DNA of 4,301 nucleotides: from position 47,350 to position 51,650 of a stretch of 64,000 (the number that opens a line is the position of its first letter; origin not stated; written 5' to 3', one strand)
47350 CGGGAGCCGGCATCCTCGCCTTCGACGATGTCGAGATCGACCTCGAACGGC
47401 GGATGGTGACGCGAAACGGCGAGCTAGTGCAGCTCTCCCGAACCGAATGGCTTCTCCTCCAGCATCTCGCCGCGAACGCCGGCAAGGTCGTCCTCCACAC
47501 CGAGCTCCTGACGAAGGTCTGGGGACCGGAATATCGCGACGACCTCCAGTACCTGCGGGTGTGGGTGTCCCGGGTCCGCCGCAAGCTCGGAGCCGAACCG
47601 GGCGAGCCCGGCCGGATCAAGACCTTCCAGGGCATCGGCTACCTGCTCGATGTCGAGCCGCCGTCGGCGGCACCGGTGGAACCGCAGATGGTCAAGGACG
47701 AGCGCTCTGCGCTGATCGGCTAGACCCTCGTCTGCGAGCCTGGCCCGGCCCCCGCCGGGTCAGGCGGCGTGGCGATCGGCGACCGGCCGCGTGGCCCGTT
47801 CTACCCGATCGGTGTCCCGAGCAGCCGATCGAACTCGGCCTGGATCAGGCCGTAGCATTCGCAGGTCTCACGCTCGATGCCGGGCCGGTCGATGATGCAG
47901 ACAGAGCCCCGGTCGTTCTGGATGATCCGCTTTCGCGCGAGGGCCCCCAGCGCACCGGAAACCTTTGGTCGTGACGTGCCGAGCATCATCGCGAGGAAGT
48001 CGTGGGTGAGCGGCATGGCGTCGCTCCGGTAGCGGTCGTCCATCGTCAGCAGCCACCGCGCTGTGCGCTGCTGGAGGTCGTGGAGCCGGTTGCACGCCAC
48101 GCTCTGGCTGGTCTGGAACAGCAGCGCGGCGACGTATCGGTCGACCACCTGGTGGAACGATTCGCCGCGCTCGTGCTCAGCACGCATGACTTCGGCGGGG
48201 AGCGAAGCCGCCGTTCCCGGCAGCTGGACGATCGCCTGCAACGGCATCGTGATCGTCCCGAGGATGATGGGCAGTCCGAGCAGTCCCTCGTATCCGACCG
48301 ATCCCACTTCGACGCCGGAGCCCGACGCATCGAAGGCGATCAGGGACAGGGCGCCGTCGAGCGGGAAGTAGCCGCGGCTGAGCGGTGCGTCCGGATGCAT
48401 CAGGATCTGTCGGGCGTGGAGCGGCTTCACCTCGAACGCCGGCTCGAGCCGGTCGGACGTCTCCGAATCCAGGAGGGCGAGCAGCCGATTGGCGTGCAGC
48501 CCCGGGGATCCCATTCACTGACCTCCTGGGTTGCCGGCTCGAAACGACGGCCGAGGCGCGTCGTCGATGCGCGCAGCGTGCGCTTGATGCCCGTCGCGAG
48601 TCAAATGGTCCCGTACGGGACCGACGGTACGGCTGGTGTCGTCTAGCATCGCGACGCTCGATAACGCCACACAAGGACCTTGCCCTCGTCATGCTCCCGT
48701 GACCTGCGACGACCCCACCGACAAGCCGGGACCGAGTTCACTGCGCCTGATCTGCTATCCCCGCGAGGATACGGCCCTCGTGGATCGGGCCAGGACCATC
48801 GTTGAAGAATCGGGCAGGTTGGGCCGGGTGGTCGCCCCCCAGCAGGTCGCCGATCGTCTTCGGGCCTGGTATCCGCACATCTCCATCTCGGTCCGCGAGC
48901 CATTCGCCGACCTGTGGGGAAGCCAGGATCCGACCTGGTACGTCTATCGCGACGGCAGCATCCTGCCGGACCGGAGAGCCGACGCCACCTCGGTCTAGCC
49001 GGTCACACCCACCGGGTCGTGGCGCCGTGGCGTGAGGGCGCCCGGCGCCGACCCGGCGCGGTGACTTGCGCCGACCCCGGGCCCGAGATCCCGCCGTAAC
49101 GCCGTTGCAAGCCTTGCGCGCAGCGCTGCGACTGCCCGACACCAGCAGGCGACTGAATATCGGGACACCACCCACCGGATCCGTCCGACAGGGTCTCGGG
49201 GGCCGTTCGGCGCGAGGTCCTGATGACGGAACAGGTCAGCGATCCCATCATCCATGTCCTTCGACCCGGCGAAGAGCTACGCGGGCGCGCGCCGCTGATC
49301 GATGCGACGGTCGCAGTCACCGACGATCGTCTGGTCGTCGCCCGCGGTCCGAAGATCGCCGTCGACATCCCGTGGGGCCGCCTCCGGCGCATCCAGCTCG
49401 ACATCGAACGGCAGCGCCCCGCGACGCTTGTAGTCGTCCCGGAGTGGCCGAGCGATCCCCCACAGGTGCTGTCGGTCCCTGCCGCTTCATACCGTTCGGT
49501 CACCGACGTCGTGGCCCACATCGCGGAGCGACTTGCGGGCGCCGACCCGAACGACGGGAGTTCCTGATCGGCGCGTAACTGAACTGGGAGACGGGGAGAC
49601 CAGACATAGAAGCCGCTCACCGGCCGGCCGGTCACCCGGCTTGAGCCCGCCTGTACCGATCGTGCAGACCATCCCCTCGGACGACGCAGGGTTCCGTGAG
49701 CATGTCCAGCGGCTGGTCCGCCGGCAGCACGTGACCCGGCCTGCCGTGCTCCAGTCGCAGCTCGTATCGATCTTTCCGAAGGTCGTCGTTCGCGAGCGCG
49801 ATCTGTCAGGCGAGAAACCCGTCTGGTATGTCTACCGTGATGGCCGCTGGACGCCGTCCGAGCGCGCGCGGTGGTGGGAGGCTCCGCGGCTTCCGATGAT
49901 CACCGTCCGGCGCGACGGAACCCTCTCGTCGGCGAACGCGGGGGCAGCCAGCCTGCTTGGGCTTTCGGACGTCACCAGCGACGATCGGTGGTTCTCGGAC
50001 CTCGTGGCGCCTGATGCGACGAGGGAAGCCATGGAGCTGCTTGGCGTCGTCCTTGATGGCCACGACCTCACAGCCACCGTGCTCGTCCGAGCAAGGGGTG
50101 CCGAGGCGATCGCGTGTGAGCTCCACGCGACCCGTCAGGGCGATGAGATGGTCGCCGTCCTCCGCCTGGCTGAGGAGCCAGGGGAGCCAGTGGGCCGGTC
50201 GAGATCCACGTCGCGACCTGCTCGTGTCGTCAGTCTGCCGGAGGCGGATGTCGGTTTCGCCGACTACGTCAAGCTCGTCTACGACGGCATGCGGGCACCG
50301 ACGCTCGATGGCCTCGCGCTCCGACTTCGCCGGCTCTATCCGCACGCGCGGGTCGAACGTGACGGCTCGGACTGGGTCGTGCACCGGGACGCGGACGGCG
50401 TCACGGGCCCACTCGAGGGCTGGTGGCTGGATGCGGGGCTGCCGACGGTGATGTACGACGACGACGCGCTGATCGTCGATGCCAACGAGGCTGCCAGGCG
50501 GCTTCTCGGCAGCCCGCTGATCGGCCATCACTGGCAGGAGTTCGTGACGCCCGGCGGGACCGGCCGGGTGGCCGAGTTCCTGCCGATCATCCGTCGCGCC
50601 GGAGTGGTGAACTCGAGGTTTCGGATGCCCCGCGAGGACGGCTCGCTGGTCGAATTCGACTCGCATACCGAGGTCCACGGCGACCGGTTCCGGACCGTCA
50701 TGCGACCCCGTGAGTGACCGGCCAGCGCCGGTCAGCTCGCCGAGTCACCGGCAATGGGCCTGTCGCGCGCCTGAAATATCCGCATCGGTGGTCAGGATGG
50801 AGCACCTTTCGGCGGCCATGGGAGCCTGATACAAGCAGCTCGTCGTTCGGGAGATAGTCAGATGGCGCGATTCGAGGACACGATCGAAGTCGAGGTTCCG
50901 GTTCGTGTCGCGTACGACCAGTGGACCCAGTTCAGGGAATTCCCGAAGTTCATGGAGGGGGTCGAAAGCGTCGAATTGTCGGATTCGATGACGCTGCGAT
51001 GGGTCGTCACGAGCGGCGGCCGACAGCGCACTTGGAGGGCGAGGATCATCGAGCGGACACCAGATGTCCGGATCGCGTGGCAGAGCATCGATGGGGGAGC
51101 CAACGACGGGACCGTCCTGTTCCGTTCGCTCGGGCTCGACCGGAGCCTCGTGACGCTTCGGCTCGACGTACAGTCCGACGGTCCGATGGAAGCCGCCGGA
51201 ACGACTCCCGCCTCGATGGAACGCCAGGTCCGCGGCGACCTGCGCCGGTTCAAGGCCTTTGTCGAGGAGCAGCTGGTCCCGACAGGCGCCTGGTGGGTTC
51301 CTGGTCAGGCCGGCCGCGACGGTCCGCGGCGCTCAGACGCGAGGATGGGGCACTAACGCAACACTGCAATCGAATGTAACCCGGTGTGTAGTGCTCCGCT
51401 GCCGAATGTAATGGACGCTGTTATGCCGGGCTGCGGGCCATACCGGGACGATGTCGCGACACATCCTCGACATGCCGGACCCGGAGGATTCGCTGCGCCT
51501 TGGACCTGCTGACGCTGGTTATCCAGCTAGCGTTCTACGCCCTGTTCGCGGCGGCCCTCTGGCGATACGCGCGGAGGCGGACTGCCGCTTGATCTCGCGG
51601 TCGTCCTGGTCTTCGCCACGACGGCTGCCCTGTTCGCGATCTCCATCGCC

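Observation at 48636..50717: Uncharacterised repeated module ('...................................') present three times, twice fused to PAS-like domains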

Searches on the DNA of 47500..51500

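Call 48: search_rna_families(source=window, start=47500, end=51500, threshold=evalue, max_evalue=1)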
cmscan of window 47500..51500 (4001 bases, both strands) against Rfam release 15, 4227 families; matches with E-value up to 1: 1.
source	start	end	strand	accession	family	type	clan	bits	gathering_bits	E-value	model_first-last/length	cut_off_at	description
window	50139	50193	+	RF01276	sR53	Gene; snRNA; snoRNA; CD-box;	-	21.1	49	0.091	1-60/60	no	Small nucleolar RNA sR53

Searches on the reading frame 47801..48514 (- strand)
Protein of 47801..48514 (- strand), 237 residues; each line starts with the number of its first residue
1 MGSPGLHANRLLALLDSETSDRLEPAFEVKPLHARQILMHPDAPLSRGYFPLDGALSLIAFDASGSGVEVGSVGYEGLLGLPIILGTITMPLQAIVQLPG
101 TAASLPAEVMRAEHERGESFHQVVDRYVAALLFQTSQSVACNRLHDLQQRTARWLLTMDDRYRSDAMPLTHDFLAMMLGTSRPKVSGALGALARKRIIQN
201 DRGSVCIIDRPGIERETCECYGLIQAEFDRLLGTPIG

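Call 5: search_protein_families(library=pfam, proteins=[window:47801-48514:-], max_evalue=1)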
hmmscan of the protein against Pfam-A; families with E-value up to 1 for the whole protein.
window:47801-48514:- (237 aa): 5 families
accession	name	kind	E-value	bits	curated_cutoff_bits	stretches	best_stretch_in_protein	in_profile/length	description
PF13545.12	HTH_Crp_2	-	2.4e-14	53.5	27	1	149-215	1-69/70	Crp-like helix-turn-helix domain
PF00027.35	cNMP_binding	-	0.0011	19.3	27.5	1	31-112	3-84/89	Cyclic nucleotide-binding domain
PF00392.27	GntR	-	0.059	13.5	27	1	169-204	24-60/64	Bacterial regulatory proteins, gntR family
PF11647.13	MLD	-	0.19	12.3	35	1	115-170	18-72/81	Membrane Localization Domain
PF21475.2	PaaA-like_N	-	0.27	11.2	27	1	196-213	3-20/60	PaaA-like, N-terminal domain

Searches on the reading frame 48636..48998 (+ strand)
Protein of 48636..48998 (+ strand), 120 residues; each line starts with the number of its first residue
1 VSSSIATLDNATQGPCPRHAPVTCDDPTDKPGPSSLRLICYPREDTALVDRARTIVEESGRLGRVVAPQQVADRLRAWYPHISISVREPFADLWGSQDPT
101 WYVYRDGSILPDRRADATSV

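Call 5: search_protein_families(library=pfam, proteins=[window:48636-48998:+], max_evalue=1)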
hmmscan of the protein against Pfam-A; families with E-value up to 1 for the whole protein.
window:48636-48998:+ (120 aa): 0 families

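Call 10: find_homologous_proteins(query=window:48636-48998:+, max_evalue=0.01)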
Query window:48636-48998:+ (120 aa): 9 proteins with E <= 0.01 among 36 candidates.
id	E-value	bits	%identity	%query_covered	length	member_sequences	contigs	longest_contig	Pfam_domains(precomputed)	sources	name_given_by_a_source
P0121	9.0e-59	215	98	83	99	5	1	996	-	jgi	jgi:hypothetical protein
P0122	3.8e-44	168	77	83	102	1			-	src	-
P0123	3.8e-37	145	65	85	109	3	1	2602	-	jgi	jgi:hypothetical protein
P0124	7.1e-37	144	67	83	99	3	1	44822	-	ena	-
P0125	1.0e-35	141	64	85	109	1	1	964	-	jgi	jgi:hypothetical protein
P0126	9.1e-33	131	66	80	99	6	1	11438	-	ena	-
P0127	1.5e-32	130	64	78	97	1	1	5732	-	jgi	jgi:hypothetical protein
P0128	2.0e-32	130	64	83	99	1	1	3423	-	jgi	jgi:hypothetical protein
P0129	1.1e-30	124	69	71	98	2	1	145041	-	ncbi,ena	-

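Call 29: search_protein_families(library=ncbifam, proteins=[window:48636-48998:+], max_evalue=1)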
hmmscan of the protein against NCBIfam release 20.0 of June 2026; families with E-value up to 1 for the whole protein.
window:48636-48998:+ (120 aa): 0 families

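Call 49: search_protein_families(library=padloc, proteins=[window:48699-48998:+], max_evalue=1)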
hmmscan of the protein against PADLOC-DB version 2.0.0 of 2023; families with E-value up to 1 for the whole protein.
window:48699-48998:+ (99 aa): 0 families

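Call 56: find_encoding_contigs(protein=P0124, flank=6000, max_places=3)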
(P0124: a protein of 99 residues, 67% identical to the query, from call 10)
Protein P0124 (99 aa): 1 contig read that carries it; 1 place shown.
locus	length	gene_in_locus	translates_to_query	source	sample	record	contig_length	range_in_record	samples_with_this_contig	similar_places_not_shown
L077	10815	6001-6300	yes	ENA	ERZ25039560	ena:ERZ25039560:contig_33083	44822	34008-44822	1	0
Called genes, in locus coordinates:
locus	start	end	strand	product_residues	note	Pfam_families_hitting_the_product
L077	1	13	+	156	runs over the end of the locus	-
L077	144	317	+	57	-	-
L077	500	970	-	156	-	PF00534:Glycos_transf_1, PF13692:Glyco_trans_1_4, PF20706:GT4-conflict (weak)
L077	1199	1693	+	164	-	-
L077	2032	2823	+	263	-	-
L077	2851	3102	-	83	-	-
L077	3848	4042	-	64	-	-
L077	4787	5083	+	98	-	PF00486:Trans_reg_C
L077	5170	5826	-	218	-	PF13545:HTH_Crp_2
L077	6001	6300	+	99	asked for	-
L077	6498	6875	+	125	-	-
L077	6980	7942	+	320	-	PF08448:PAS_4 (faint), PF13188:PAS_8 (faint), PF13426:PAS_9 (faint)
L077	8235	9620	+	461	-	PF00989:PAS (weak)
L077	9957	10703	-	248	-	-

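Call 57: find_encoding_contigs(protein=P0126, flank=6000, max_places=3)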
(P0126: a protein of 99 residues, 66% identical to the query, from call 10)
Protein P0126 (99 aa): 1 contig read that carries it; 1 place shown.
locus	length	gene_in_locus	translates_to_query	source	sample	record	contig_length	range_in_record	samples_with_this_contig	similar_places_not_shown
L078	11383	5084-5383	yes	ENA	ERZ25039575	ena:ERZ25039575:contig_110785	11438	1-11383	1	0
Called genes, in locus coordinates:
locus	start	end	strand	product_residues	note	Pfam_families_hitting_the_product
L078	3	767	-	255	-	?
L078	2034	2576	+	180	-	PF13581:HATPase_c_2 (weak), PF02518:HATPase_c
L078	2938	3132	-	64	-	-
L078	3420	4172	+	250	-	PF00072:Response_reg, PF00486:Trans_reg_C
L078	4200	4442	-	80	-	PF13545:HTH_Crp_2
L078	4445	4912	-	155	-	-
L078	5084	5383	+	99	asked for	-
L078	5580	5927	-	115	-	-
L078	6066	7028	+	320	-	PF08448:PAS_4 (faint), PF13426:PAS_9 (faint)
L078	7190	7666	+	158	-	PF10604:Polyketide_cyc2 (weak), PF03364:Polyketide_cyc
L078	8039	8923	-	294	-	-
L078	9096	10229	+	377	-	PF00512:HisKA, PF02518:HATPase_c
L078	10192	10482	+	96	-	-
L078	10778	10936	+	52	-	PF00106:adh_short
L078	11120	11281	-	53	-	-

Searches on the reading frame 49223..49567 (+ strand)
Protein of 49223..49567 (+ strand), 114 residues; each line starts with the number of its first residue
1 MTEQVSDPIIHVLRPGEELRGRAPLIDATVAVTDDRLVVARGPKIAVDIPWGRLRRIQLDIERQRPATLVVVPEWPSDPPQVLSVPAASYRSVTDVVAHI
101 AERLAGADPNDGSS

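Call 5: search_protein_families(library=pfam, proteins=[window:49223-49567:+], max_evalue=1)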
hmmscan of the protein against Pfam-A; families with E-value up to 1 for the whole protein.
window:49223-49567:+ (114 aa): 0 families

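Call 29: search_protein_families(library=ncbifam, proteins=[window:49223-49567:+], max_evalue=1)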
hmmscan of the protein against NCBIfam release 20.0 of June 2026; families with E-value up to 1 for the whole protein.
window:49223-49567:+ (114 aa): 0 families

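Call 49: search_protein_families(library=padloc, proteins=[window:49223-49567:+], max_evalue=1)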
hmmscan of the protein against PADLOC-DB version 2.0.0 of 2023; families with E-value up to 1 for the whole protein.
window:49223-49567:+ (114 aa): 0 families

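Call 61: search_solved_structures(query=A5, max_evalue=10)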
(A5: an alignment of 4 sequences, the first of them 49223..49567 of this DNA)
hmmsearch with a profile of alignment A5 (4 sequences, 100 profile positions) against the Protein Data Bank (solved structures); distinct sequences matched with E-value up to 10: 0.
